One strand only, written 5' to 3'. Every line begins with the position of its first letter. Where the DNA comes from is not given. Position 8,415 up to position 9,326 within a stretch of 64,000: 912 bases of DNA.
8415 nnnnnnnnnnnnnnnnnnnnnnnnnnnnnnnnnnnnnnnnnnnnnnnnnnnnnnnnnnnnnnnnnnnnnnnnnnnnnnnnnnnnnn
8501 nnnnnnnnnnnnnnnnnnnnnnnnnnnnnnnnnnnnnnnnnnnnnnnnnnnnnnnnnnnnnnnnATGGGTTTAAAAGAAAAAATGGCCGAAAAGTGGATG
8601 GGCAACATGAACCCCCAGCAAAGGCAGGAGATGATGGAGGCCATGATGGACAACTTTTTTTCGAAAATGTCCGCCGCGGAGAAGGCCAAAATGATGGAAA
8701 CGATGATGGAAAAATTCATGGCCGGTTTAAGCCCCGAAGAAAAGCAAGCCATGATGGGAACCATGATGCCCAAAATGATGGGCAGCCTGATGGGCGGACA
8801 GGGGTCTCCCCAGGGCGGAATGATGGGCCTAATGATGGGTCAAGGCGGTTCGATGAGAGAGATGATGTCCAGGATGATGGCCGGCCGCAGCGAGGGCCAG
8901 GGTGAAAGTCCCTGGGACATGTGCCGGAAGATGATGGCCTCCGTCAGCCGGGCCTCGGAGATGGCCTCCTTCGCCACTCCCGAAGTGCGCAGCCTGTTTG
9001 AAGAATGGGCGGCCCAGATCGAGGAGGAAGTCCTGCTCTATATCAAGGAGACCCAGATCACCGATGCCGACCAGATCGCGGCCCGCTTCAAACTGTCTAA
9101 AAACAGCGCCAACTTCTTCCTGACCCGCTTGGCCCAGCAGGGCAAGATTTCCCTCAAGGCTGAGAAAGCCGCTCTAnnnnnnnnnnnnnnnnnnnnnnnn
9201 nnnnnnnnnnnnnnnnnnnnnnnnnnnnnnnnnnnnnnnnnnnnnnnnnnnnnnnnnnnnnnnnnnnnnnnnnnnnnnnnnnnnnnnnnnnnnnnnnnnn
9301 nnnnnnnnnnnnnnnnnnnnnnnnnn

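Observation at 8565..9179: Extremely methionine-rich cytoplasmic protein (MxxxMM tandem repeats) co-transcribed with an ArsR/SmtB metalloregulator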

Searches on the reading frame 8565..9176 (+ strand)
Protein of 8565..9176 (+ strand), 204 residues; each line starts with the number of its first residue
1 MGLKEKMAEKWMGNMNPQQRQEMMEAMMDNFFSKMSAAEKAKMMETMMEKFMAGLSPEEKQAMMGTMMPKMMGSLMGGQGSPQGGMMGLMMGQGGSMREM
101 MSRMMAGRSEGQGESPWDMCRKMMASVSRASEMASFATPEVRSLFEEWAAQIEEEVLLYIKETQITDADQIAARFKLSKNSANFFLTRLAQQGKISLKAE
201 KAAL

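Call 3: search_protein_families(library=pfam, proteins=[window:8565-9176:+], max_evalue=1)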
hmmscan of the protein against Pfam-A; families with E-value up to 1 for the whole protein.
window:8565-9176:+ (204 aa): 5 families
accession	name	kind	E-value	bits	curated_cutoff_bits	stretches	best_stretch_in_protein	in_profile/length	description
PF03965.22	Penicillinase_R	-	0.049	14.4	22.6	0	18-62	66-108/115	Penicillinase repressor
PF11187.14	Mbeg1-like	-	0.18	11.6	21.1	0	29-66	184-221/224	Mbeg1-like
PF02295.23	z-alpha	-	0.19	12.3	21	1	150-196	3-52/67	Adenosine deaminase z-alpha domain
PF09012.17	FeoC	-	0.4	11.3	21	1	156-201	5-50/69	FeoC like transcriptional regulator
PF17944.6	Arg_decarbox_C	-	0.68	10.9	23.3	0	40-65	12-39/51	Arginine decarboxylase C-terminal helical extension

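Call 4: search_protein_families(library=ncbifam, proteins=[window:8565-9176:+], max_evalue=1)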
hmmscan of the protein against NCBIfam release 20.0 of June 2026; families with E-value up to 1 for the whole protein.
window:8565-9176:+ (204 aa): 4 families
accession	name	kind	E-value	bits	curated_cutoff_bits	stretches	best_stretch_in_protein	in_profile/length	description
NF045695.1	seleno_TsoA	equivalog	3.1e-20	73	170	1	49-192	2-143/144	LULAXC motif selenoprotein TsoA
NF053660.1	ORF80_fam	equivalog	0.0029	17.5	95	1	152-198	3-49/70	ORF80 family leucine zipper DNA-binding protein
NF053606.1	Sta1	subfamily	0.021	14.9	80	1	153-196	22-65/100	Sta1 family transcriptional regulator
NF040939.2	trans_reg_lrs14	equivalog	0.05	13.6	90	1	155-196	25-67/103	Lrs14 family HTH-type transcriptional regulator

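Call 5: find_homologous_proteins(query=window:8565-9176:+)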
Query window:8565-9176:+ (204 aa): 170 proteins with E <= 0.001 among 327 candidates; the best 120 are listed.
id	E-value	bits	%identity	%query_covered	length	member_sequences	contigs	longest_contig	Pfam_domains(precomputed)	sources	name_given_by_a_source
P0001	9.5e-121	418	100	100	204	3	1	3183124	-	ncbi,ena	-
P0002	4.3e-92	325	76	100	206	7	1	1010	-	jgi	jgi:tellurite resistance protein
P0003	1.1e-90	320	76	100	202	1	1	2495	-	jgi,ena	-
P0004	3.5e-90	319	75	100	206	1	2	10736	-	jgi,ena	-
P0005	1.1e-88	314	75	98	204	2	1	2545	-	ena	-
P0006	7.6e-88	311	74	99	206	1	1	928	-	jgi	-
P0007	1.1e-86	307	70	100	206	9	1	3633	-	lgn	-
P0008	2.0e-86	306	73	100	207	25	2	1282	-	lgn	-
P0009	5.7e-86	305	73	100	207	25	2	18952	-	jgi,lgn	jgi:hypothetical protein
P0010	2.2e-85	303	69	100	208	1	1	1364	-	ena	-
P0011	3.9e-85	302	71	100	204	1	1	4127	-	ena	-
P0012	7.4e-85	301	69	100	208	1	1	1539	-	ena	-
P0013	3.3e-84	299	71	100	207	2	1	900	-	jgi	jgi:hypothetical protein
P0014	1.8e-83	297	72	98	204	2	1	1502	-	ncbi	-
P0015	1.4e-82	294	69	100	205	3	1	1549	-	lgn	-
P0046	3.4e-57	211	52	99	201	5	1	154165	PF12008.14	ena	-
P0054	1.1e-54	203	55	99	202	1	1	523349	-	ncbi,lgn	-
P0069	5.8e-49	185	53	90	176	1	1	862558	-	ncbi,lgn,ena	-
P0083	1.1e-45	174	52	79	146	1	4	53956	-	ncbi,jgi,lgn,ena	-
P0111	3.4e-39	153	41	97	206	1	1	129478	-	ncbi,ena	-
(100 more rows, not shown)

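Call 14: list_cluster_members(proteins=[P0001, P0054, P0069, P0111, P0083])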
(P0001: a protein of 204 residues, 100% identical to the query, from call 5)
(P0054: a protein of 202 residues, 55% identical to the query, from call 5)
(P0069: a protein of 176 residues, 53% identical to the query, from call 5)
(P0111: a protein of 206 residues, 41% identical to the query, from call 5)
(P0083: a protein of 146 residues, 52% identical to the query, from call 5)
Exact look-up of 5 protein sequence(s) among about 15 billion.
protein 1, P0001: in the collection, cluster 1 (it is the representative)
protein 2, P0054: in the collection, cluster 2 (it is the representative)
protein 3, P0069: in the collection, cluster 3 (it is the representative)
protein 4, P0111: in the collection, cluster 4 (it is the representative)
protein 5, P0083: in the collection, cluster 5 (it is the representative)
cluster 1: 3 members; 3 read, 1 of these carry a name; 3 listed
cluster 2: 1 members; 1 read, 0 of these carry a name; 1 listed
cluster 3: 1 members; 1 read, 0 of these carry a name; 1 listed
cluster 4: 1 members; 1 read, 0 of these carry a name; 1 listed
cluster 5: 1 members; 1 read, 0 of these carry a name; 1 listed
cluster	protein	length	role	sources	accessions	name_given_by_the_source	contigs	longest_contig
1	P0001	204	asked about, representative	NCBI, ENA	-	-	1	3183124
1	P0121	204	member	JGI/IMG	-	hypothetical protein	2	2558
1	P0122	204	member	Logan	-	-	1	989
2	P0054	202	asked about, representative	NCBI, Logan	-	-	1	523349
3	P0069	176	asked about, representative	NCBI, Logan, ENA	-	-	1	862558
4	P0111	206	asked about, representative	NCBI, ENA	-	-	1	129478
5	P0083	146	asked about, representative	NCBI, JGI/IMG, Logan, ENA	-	-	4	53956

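Call 16: find_encoding_contigs(protein=P0054, flank=6000, max_places=2)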
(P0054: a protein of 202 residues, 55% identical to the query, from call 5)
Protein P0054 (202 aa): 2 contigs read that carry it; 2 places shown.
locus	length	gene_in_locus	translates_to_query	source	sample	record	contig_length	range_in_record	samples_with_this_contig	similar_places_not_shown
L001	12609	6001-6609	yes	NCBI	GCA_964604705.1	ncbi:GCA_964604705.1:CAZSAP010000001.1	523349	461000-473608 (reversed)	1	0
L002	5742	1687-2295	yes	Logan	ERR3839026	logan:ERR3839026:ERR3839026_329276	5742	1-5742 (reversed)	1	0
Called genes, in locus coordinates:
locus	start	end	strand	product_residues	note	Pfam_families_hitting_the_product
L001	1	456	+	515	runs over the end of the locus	PF13183:Fer4_8, PF02754:CCG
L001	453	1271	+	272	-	-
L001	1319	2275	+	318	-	PF08240:ADH_N, PF00107:ADH_zinc_N, PF13602:ADH_zinc_N_2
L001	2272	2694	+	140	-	PF19851:DUF6326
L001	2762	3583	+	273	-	PF02678:Pirin, PF05726:Pirin_C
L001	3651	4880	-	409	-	PF00155:Aminotran_1_2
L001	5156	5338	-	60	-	-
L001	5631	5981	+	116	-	PF12840:HTH_20 (weak), PF01022:HTH_5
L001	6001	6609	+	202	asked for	-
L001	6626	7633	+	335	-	PF03599:CdhD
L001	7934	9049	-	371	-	PF00989:PAS (faint), PF08448:PAS_4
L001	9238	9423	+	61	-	-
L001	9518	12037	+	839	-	PF00270:DEAD, PF00271:Helicase_C, PF08482:HrpB_C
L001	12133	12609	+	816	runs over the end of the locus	-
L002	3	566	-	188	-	?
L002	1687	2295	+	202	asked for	-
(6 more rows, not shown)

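Call 17: find_encoding_contigs(protein=P0069, flank=6000, max_places=2)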
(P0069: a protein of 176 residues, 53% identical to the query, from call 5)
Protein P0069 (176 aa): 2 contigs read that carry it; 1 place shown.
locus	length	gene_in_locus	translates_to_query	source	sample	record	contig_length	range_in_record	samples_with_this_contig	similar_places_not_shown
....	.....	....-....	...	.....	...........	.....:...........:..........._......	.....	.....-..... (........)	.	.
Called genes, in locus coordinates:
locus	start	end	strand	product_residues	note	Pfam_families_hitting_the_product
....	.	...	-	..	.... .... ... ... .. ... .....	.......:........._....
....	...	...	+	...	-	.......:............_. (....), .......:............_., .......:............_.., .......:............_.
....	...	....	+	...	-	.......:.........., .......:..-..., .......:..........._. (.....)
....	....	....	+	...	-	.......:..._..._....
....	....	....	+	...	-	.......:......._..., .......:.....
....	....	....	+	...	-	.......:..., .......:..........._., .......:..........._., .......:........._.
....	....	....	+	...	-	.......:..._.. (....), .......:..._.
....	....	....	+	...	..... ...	-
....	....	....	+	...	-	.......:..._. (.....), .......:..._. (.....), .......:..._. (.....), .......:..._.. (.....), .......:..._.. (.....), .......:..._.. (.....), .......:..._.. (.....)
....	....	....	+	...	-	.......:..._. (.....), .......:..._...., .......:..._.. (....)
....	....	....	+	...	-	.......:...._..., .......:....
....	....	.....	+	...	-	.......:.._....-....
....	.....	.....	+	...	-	-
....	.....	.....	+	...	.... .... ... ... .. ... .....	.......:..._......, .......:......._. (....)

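Call 18: find_encoding_contigs(protein=P0111, flank=6000, max_places=2)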
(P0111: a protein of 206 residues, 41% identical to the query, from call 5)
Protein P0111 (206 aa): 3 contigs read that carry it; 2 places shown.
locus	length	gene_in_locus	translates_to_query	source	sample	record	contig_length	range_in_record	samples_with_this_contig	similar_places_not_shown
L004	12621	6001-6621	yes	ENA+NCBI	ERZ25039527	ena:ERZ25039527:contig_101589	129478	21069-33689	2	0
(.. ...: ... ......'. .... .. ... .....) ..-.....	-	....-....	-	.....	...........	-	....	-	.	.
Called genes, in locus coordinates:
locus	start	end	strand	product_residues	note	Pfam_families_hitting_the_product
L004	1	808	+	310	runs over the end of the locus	PF03741:TerC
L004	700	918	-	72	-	-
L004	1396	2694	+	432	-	-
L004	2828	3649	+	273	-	PF08448:PAS_4, PF00158:Sigma54_activat, PF14532:Sigma54_activ_2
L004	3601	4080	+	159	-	PF25601:AAA_lid_14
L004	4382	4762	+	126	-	-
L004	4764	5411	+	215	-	PF06966:DUF1295 (weak)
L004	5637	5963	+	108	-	PF12840:HTH_20 (weak), PF01022:HTH_5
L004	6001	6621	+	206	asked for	-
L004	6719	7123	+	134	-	PF03992:ABM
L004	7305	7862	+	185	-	-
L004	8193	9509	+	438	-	PF13173:AAA_14, PF13635:DUF4143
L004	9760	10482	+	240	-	-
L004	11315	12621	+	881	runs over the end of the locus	PF26549:Tricorn_N (faint), PF26550:Tricorn_2nd (weak), PF02129:Peptidase_S15 (weak), PF05448:AXE1 (weak), PF20434:BD-FAE (weak), PF00326:Peptidase_S9, PF01738:DLH, PF07859:Abhydrolase_3 (weak), +1 more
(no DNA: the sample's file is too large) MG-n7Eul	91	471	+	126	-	-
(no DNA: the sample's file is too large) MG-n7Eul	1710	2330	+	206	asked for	-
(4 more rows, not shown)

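Call 22: find_related_loci(query=A1, collection=genome_contigs, flank=5000)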
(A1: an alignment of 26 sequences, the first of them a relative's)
Query A1 (204 aa) in genome_contigs; peptide patterns used: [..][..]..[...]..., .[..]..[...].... (x = any residue, [..] = any of these).
106 stretches matched a pattern; 38 encode a relative of the query (tblastn E <= 1e-3); 38 distinct loci.
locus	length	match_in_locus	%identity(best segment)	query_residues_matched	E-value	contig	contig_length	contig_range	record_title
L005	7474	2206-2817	96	1-204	1e-125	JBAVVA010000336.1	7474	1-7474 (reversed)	MAG: Candidatus Aminicenantales bacterium isolate MFD01683_ilm_asm_bin15 k127_127547, whole genome shotgun sequence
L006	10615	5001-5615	74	1-203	8e-80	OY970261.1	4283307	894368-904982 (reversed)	MAG: Candidatus Aminicenantes bacterium isolate MFD04408.bin.1.29 genome assembly, chromosome: 1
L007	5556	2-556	74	21-203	1e-69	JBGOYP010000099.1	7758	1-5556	MAG: Candidatus Aminicenantia bacterium isolate OBJ_0618_130150_40 k141_6353777_length_7758_cov_11.1212, whole genome sh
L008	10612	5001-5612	55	1-202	3e-54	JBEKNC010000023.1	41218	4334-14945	MAG: Bacteroidota bacterium isolate SPRUCE 408 SPRUCE_408_23, whole genome shotgun sequence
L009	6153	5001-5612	54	1-202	3e-54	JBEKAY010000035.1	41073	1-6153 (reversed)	MAG: Bacteroidota bacterium isolate SPRUCE 123 SPRUCE_123_35, whole genome shotgun sequence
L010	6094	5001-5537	53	13-201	1e-52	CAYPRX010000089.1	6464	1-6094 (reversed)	MAG TPA_asm: uncultured Brevinematales bacterium isolate SRP140028_co1_611 genome assembly, contig: k141_4830663, whole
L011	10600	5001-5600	55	1-202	6e-51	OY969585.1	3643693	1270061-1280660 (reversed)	MAG: Ignavibacteriota bacterium isolate MFD03726.bin.c.11 genome assembly, chromosome: 1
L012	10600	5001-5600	53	1-202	1e-49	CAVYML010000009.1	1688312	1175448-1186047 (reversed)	MAG: Ignavibacteriota bacterium isolate MFD01231.bin.1.4 genome assembly, contig: contig_6831, whole genome shotgun sequ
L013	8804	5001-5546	49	1-201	9e-49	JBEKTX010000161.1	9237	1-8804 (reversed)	MAG: Spirochaetia bacterium isolate SPRUCE 568 SPRUCE_568_161, whole genome shotgun sequence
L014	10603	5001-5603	55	1-201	3e-47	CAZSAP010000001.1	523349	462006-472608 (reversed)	MAG TPA_asm: uncultured bacterium isolate binchicken_co269_236 genome assembly, contig: NODE_6_length_523349_cov_52.6860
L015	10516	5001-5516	53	20-202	2e-44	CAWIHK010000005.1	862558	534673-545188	MAG: Ignavibacteriota bacterium isolate MFD03726.bin.1.201 genome assembly, contig: contig_80676, whole genome shotgun s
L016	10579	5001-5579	49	1-200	2e-43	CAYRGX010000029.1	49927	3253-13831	MAG TPA_asm: uncultured Leptospirales bacterium isolate SRP192927_co7_99 genome assembly, contig: NODE_950_length_49927_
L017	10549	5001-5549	51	1-197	5e-43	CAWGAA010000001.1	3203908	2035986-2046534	MAG: uncultured Spirochaetota bacterium isolate MFD04408.bin.1.18 genome assembly, contig: contig_23060, whole genome sh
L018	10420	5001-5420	52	43-203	3e-42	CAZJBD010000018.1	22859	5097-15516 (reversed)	MAG TPA_asm: uncultured Eubacteriales bacterium isolate SRP098346_co1_376 genome assembly, contig: NODE_1993_length_2285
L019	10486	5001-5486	49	20-203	4e-38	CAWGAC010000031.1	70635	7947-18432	MAG: uncultured Spirochaetota bacterium isolate MFD04408.bin.2.124 genome assembly, contig: contig_80991, whole genome s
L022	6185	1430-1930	46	23-202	3e-37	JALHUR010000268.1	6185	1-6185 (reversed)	MAG: Candidatus Aminicenantes bacterium isolate PFL55 seq_2557474, whole genome shotgun sequence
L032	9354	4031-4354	48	89-199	3e-28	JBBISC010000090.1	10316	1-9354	MAG: Deltaproteobacteria bacterium isolate STS170223_bin_364 NODE_7195_length_10316_cov_4.313322, whole genome shotgun s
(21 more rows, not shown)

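Call 26: predict_structure(alignment_id=A1)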
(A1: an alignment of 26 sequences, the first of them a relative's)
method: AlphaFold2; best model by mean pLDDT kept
length: 204 residues; sequences in the alignment: 26
mean_pLDDT: 67.2   pTM: 0.35
mean pLDDT of the five models: 67.2, 65.2, 64.2, 63.7, 60.0
residues with pLDDT >= 90: 47; 70-90: 42; 50-70: 75; < 50: 40
segments of 3 or more residues with pLDDT < 50: 76-96, 104-114, 201-204
pLDDT, mean of each block of 10 residues (from residue 1): 61 69 73 74 71 64 60 46 34 43 42 53 56 60 87 96 94 94 95 83 44
secondary structure, 60 per line:
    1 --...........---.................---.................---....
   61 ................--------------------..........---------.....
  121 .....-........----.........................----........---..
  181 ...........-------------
elements in order: H3-13 H17-33 H37-53 H57-76 H97-106 H116-125 H127-134 H139-163 H168-175 H179-191

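Call 29: fold_search(model_id=the predicted structure, library=pdb)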
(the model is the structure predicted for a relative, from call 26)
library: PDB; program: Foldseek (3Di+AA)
matches with E <= 10: 676; with E <= 0.001: 0
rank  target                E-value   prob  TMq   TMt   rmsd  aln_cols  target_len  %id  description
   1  5duk_B                1.4e-01  1.00  0.26  0.72   2.1        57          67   14  N-terminal structure of putative DNA binding transcription factor from Thermoplasmatales archaeon SCGC AB-539-N05 (released 2015-10-07)
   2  4hob_C                1.4e-01  1.00  0.25  0.70   1.9        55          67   18  The crystal structure of the Zalpha domain from Cyprinid Herpes virus 3 (released 2013-09-11)
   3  4hob_D                2.1e-01  0.99  0.25  0.77   2.0        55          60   18  The crystal structure of the Zalpha domain from Cyprinid Herpes virus 3 (released 2013-09-11)
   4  4hob_B                2.3e-01  0.99  0.25  0.72   2.3        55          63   18  The crystal structure of the Zalpha domain from Cyprinid Herpes virus 3 (released 2013-09-11)
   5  5duk_A                3.1e-01  0.98  0.23  0.71   2.8        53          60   15  N-terminal structure of putative DNA binding transcription factor from Thermoplasmatales archaeon SCGC AB-539-N05 (released 2015-10-07)
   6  8r7y_A                3.1e-01  0.93  0.21  0.14   3.2        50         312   16  Deoxyribonucleoside regulator DeoR in complex with the DNA operator (released 2024-06-19)
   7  8r7y_B                3.6e-01  0.91  0.21  0.14   3.1        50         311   16  Deoxyribonucleoside regulator DeoR in complex with the DNA operator (released 2024-06-19)
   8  3k2z_B                4.0e-01  0.96  0.21  0.22   2.2        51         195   27  Crystal structure of a LexA protein from Thermotoga maritima (released 2010-10-06)
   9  2ve9_B                4.3e-01  0.99  0.21  0.67   0.9        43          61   14  Xray structure of KOPS bound gamma domain of FtsK (P. aeruginosa) (released 2008-09-09)
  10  3c57_A                5.6e-01  0.66  0.18  0.61   7.9        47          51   21  Crystal Structure of the Mycobacterium tuberculosis Hypoxic Response Regulator DosR C-terminal Domain Crystal Form II (released 2008-04-22)
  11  1s3j_B                6.0e-01  0.54  0.19  0.27  10.4        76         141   17  X-ray crystal structure of YusO protein from Bacillus subtilis (released 2004-04-13)
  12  5dcf                  6.4e-01  0.89  0.23  0.20  11.0        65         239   17  C-terminal domain of XerD recombinase in complex with gamma domain of FtsK (released 2016-09-07)
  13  4kmf_A                6.8e-01  0.96  0.21  0.66   1.0        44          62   23  Crystal structure of Zalpha domain from Carassius auratus PKZ in complex with Z-DNA (released 2013-07-03)
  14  9w4w                  6.8e-01  0.92  0.21  0.28   1.5        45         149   20  Structure of transcription factor in complex with L-Ile (released 2026-03-25)
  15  3k2z_A                6.8e-01  0.90  0.20  0.22   2.3        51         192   27  Crystal structure of a LexA protein from Thermotoga maritima (released 2010-10-06)
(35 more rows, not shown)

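Call 52: find_encoding_contigs(protein=P0046, flank=6000, max_places=1)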
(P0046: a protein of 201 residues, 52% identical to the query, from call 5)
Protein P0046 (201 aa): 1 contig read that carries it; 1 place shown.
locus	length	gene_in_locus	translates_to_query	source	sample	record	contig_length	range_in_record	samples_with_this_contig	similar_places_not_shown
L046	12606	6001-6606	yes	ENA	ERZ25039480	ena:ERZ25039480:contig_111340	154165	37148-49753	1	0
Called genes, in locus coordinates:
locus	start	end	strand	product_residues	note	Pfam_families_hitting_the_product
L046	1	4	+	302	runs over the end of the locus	PF00158:Sigma54_activat, PF14532:Sigma54_activ_2, PF25601:AAA_lid_14, PF18024:HTH_50 (faint)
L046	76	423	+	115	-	PF01022:HTH_5, PF12840:HTH_20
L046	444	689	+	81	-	PF13192:Thioredoxin_3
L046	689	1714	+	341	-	PF03773:ArsP_1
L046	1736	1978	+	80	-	PF13192:Thioredoxin_3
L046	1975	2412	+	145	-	PF00085:Thioredoxin, PF13098:Thioredoxin_2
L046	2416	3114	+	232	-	PF02683:DsbD_TM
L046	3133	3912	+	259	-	PF03807:F420_oxidored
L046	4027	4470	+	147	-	PF01451:LMWPc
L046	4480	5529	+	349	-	PF01758:SBF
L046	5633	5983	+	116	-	PF12840:HTH_20, PF01022:HTH_5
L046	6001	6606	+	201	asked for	PF12008:EcoR124_C (faint)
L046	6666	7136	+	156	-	PF07884:VKOR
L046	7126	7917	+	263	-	PF00561:Abhydrolase_1 (weak), PF12146:Hydrolase_4, PF12697:Abhydrolase_6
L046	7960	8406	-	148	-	-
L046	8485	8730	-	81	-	PF02353:CMAS (weak), PF13489:Methyltransf_23 (weak), PF13649:Methyltransf_25 (weak)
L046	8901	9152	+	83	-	-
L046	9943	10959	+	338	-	PF00356:LacI, PF00532:Peripla_BP_1, PF13407:Peripla_BP_4, PF13377:Peripla_BP_3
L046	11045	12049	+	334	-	PF01073:3Beta_HSD, PF01370:Epimerase, PF05368:NmrA (weak), PF13460:NAD_binding_10, PF16363:GDP_Man_Dehyd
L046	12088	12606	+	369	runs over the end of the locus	PF01467:CTP_transf_like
